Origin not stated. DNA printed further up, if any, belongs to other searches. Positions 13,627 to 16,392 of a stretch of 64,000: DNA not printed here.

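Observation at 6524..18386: Seven-gene, 12-kb operon coupling two ABC permease pairs to three giant extracytoplasmic proteins, with no ATPase gene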

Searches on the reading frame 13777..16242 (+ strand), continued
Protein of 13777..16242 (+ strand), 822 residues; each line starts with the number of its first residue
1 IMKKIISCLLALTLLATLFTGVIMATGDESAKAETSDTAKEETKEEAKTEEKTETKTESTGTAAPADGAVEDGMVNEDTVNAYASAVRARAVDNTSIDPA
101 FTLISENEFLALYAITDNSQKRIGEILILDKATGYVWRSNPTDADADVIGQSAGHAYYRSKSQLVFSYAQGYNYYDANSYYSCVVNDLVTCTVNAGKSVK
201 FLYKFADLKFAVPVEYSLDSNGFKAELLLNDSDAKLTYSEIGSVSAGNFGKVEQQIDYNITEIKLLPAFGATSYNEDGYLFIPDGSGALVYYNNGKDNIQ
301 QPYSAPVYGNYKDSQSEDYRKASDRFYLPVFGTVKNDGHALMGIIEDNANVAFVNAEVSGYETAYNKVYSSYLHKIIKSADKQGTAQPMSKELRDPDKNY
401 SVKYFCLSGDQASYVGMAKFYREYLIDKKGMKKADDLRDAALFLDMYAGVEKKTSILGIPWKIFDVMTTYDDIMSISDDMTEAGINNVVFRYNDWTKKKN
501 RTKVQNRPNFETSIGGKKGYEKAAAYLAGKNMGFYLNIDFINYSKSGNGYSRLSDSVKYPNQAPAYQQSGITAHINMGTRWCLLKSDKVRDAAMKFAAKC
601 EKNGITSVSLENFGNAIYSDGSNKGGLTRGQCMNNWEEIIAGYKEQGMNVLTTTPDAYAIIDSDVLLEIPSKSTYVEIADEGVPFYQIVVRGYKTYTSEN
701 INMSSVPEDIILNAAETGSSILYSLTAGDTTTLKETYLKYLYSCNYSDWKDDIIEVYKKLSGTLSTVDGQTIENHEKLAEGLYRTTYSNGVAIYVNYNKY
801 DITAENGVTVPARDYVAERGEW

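Call 31: predict_structure(alignment_id=A1)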
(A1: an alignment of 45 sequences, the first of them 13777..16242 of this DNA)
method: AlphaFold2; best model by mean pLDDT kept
length: 822 residues; sequences in the alignment: 45
mean_pLDDT: 85.7   pTM: 0.86
mean pLDDT of the five models: 85.7, 85.4, 85.2, 84.2, 83.7
residues with pLDDT >= 90: 511; 70-90: 207; 50-70: 36; < 50: 68
segments of 3 or more residues with pLDDT < 50: 21-72, 381-385, 570-578
pLDDT, mean of each block of 10 residues (from residue 1): 77 70 35 32 34 31 33 69 89 93 97 97 97 96 87 83 92 88 95 95 95 95 95 94 76 86 95 94 93 76 85 73 78 97 96 92 91 78 50 90 96 97 95 89 95 85 92 98 96 92 91 96 97 95 90 87 70 50 92 96 94 86 82 94 94 93 93 79 95 94 91 95 93 83 92 96 93 96 96 96 93 91 45
secondary structure, 60 per line:
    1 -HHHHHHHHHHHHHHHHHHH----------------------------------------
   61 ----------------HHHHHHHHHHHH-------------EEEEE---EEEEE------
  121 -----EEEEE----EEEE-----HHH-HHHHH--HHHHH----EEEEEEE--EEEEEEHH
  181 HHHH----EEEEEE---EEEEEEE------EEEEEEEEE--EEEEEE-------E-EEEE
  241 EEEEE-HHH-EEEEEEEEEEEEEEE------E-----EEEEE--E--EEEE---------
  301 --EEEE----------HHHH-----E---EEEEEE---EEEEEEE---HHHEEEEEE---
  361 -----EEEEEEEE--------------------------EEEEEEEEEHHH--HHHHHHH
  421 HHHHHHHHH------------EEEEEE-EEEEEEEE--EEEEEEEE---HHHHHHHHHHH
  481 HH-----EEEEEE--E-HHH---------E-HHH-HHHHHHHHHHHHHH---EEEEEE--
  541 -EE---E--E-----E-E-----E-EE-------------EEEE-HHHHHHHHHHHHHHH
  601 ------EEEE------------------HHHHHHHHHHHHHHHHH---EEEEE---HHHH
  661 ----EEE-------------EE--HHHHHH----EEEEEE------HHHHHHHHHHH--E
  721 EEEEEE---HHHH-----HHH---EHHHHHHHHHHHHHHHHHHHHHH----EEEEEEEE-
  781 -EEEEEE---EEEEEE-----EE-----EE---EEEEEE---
elements in order (helices of 4 or more, strands of 3 or more residues): H2-20 H77-88 E102-106 E110-114 E126-130 E135-138 H148-152 H155-159 E164-170 E173-178 H179-184 E189-194 E198-204 E211-219 E222-227 E237-245 E251-265 E278-282 E288-291 E303-306 H317-320 E330-335 E339-345 E352-357 E366-373 E400-408 H414-429 E442-447 E449-456 E459-466 H470-482 E488-493 H516-529 E533-538 E581-584 H586-600 E607-610 H629-645 E649-653 H657-660 E665-667 H685-690 E695-700 H707-717 E720-726 H730-733 H746-767 E772-779 E782-787 E791-796 E814-819
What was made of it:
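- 13780..16245 (+): DUF5696 protein (821 aa): N-terminal membrane anchor or signal peptide, a roughly 50-aa E/K/T-rich disordered stalk, then a DagB/GH129-like body of beta-sandwich, (beta/alpha)8 barrel and C-terminal beta-sandwich. AF2 model with pLDDT 85.7 (call 31).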

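Call 33: search_solved_structures(query=A1, max_evalue=0.001, show_alignments=2)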
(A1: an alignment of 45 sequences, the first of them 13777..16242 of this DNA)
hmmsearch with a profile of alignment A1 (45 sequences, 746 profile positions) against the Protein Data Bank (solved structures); distinct sequences matched with E-value up to 0.001: 5.
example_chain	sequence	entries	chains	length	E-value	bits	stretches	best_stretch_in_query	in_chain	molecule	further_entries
5opq_A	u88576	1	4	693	1.8e-12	49.4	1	52-456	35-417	3,6-anhydro-D-galactosidase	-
8rzk_A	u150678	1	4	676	1.8e-12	49.4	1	53-456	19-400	Conserved hypothetical periplasmic protein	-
8rzg_A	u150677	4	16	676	1.9e-12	49.4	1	53-456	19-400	Conserved hypothetical periplasmic protein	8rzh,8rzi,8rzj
5wzn_A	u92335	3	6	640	5.8e-06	27.9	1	320-463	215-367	Alpha-N-acetylgalactosaminidase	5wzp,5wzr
5wzq_A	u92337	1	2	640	9e-06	27.3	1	320-459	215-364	Alpha-N-acetylgalactosaminidase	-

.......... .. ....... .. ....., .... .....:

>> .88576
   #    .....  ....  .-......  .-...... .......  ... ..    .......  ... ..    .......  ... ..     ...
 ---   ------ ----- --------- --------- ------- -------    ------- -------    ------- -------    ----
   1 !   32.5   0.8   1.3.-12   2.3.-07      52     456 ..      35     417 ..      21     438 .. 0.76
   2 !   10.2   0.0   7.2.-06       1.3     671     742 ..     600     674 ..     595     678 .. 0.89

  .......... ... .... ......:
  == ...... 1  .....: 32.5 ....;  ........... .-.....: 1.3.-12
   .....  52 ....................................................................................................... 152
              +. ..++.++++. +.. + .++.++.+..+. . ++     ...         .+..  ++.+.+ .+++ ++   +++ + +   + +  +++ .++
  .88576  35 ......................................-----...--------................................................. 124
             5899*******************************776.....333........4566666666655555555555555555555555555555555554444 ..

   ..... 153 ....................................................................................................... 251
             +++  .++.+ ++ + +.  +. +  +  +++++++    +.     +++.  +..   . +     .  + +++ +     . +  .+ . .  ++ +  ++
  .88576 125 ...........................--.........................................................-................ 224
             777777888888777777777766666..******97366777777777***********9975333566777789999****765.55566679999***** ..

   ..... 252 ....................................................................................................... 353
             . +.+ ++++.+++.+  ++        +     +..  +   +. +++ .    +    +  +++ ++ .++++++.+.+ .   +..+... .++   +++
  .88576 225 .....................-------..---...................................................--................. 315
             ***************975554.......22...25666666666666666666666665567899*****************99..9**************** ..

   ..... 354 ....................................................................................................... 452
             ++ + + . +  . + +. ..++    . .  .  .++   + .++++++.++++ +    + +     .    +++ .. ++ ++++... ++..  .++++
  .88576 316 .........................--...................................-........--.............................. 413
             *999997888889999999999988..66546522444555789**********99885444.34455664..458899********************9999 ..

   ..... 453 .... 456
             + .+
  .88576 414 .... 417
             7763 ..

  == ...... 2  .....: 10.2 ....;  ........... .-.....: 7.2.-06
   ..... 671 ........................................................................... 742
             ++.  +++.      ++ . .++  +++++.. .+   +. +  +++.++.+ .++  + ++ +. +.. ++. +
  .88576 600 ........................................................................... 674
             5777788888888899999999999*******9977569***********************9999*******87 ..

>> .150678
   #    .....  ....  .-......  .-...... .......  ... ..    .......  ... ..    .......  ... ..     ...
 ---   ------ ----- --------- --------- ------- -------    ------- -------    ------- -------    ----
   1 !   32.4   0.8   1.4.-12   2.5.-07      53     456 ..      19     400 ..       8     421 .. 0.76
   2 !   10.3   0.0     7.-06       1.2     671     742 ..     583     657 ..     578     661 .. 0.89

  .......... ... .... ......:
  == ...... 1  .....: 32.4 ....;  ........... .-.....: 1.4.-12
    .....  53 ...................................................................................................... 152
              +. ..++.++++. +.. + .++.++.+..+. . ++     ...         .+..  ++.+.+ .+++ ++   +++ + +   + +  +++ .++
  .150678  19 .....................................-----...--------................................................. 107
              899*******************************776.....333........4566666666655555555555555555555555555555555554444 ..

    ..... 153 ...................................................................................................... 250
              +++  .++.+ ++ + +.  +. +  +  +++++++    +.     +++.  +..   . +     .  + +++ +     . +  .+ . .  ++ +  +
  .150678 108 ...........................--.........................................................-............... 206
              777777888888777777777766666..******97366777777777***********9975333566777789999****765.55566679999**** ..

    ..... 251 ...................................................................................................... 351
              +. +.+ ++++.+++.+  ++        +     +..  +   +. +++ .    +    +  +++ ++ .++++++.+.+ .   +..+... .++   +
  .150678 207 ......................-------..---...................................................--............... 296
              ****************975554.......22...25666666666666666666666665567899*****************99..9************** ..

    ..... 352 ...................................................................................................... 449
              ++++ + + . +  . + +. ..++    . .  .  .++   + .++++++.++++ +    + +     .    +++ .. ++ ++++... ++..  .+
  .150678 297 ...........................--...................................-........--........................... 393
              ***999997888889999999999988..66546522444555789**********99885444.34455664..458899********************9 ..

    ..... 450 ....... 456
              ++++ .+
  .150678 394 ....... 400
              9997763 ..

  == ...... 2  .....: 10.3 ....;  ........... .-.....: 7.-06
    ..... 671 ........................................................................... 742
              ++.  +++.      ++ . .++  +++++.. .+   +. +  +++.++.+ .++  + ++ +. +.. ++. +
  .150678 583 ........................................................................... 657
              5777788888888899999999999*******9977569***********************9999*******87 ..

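Call 34: fold_search(model_id=the predicted structure, library=pdb)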
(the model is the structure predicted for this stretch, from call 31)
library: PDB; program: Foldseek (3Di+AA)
matches with E <= 10: 1220; with E <= 0.001: 520
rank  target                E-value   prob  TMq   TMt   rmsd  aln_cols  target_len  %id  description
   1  5opq_A                4.2e-33  1.00  0.58  0.70   6.0       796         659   12  A 3,6-anhydro-D-galactosidase produced by Zobellia galactanivorans. This is an exo-lytic enzyme that hydrolyzes termin (released 2017-11-29)
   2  5opq_D                5.8e-32  1.00  0.57  0.70   6.1       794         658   12  A 3,6-anhydro-D-galactosidase produced by Zobellia galactanivorans. This is an exo-lytic enzyme that hydrolyzes termin (released 2017-11-29)
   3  8rzk_A                4.9e-31  1.00  0.56  0.68   6.4       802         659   12  The Michaelis complex of ZgGH129 D486N from Zobellia galactanivorans with neo-b/k-oligo-carrageenan tetrasaccharide (b (released 2024-07-31)
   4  5wzn_A                6.6e-28  1.00  0.56  0.72   6.1       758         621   12  Alpha-N-acetylgalactosaminidase NagBb from Bifidobacterium bifidum - GalNAc complex (released 2017-06-07)
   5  5wzq_A                6.5e-27  1.00  0.56  0.73   6.3       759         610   12  Alpha-N-acetylgalactosaminidase NagBb from Bifidobacterium bifidum - quadruple mutant (released 2017-06-07)
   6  5wzr_A                8.1e-27  1.00  0.57  0.73   6.6       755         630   12  Alpha-N-acetylgalactosaminidase NagBb from Bifidobacterium bifidum - Gal-NHAc-DNJ complex (released 2017-06-07)
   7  5wzq_B                1.4e-26  1.00  0.56  0.73   6.5       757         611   12  Alpha-N-acetylgalactosaminidase NagBb from Bifidobacterium bifidum - quadruple mutant (released 2017-06-07)
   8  5wzp_A                4.2e-26  1.00  0.56  0.74   6.1       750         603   11  Alpha-N-acetylgalactosaminidase NagBb from Bifidobacterium bifidum - ligand free (released 2017-06-07)
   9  5wzr_B                4.4e-26  1.00  0.57  0.72   6.2       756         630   12  Alpha-N-acetylgalactosaminidase NagBb from Bifidobacterium bifidum - Gal-NHAc-DNJ complex (released 2017-06-07)
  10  5wzp_B                8.4e-26  1.00  0.55  0.73   6.1       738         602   13  Alpha-N-acetylgalactosaminidase NagBb from Bifidobacterium bifidum - ligand free (released 2017-06-07)
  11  5wzn_B                1.4e-25  1.00  0.57  0.73   7.6       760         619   12  Alpha-N-acetylgalactosaminidase NagBb from Bifidobacterium bifidum - GalNAc complex (released 2017-06-07)
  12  6qev_B                1.6e-18  1.00  0.45  0.30   9.2       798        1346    9  EngBF DARPin Fusion 4b B6 (released 2019-11-06)
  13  6sh9_B                2.9e-18  1.00  0.45  0.30   9.7       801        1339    9  EngBF DARPin Fusion 4b D12 (released 2019-11-06)
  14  5a59_A                6.1e-18  1.00  0.43  0.34  10.3       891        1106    9  The structure of GH101 E796Q mutant from Streptococcus pneumoniae TIGR4 in complex with T-antigen (released 2015-09-02)
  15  5a58_A                1.6e-17  1.00  0.45  0.35   9.2       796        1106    9  The structure of GH101 D764N mutant from Streptococcus pneumoniae TIGR4 in complex with serinyl T-antigen (released 2015-09-02)
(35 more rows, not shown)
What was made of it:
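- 13780..16245 (+): Foldseek: 5opq at E=4e-33, 5wzn at E=7e-28, GH101 at about 1e-18 (call 34).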

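Call 43: search_protein_families(library=pfam, alignment_id=A3, max_evalue=0.00001)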
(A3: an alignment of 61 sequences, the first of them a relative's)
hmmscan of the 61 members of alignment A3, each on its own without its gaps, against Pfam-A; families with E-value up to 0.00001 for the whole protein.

A. member 1, L001:1605-2549:- (315 aa): 1 family
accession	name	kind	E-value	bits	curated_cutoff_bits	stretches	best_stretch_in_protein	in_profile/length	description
PF07136.16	DUF1385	-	1.8e-89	299.4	22.1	1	55-307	1-226/227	Protein of unknown function (DUF1385)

B. families by the number of members that match (of 61 scanned): 44 families (the first 25 are shown)
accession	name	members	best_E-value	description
PF13416.11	SBP_bac_8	23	4.6e-29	Bacterial extracellular solute-binding protein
PF01547.30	SBP_bac_1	22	3.9e-26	Bacterial extracellular solute-binding protein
PF12833.13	HTH_18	6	1.8e-23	Helix-turn-helix domain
PF00165.29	HTH_AraC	6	5.3e-21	Bacterial regulatory helix-turn-helix proteins, AraC family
PF07883.17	Cupin_2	4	2.2e-10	Cupin domain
PF02311.25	AraC_binding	4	4.1e-10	AraC-like ligand binding domain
PF07136.16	DUF1385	3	2e-91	Protein of unknown function (DUF1385)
PF00005.33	ABC_tran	2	4.7e-33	ABC transporter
PF00072.30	Response_reg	2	3.5e-26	Response regulator receiver domain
PF06580.19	His_kinase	2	1.1e-22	Histidine kinase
PF00128.31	Alpha-amylase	2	1.7e-16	Alpha amylase, catalytic domain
PF02743.24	dCache_1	2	2.2e-12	Cache domain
PF02518.31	HATPase_c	2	3.4e-12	Histidine kinase-, DNA gyrase B-, and HSP90-like ATPase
PF14057.11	GGGtGRT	1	5.8e-189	GGGtGRT protein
PF05833.16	NFACT_N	1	4e-155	NFACT N-terminal and middle domains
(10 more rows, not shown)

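Call 44: search_protein_families(library=pfam, alignment_id=A4, max_evalue=0.00001)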
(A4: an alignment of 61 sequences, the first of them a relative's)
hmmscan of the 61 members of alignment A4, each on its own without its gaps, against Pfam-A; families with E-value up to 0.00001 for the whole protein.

A. member 1, L001:14405-14743:+ (113 aa): 0 families

B. families by the number of members that match (of 61 scanned): 40 families (the first 25 are shown)
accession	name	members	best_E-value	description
PF13416.11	SBP_bac_8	12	8.7e-24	Bacterial extracellular solute-binding protein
PF01547.30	SBP_bac_1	9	1.4e-27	Bacterial extracellular solute-binding protein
PF01074.27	Glyco_hydro_38N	6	8.7e-76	Glycosyl hydrolases family 38 N-terminal domain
PF07748.19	Glyco_hydro_38C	6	9.3e-51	Glycosyl hydrolases family 38 C-terminal domain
PF09261.16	Alpha-mann_mid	6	7.5e-20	Alpha mannosidase middle domain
PF17677.7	Glyco_hydro38C2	6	1.8e-14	Glycosyl hydrolases family 38 C-terminal beta sandwich domain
PF00331.26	Glyco_hydro_10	4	1.5e-106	Glycosyl hydrolase family 10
PF18438.7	Glyco_hydro_38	4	3.8e-41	Glycosyl hydrolases family 38 C-terminal domain 1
PF00664.28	ABC_membrane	2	5.4e-49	ABC transporter transmembrane region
PF00005.33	ABC_tran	2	3.9e-37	ABC transporter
PF12833.13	HTH_18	2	9.8e-20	Helix-turn-helix domain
PF00165.29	HTH_AraC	2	8.8e-19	Bacterial regulatory helix-turn-helix proteins, AraC family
PF17801.7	Melibiase_C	2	9e-08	Alpha galactosidase C-terminal beta sandwich domain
PF22124.2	Glyco_hydro_95_cat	1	5.1e-175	Glycosyl hydrolase family 95 catalytic domain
PF01120.23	Alpha_L_fucos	1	4.1e-85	Alpha-L-fucosidase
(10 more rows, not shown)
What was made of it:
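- Neighbours include GH38 (6 loci), GH10 (4 loci), GH95, GH29, GH43, GH32, GH78 and GH13, together with AraC and sensor-kinase regulators (calls 43, 44). Cassettes sit beside very different GH families, which argues against one fixed linkage specificity (calls 43, 44).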
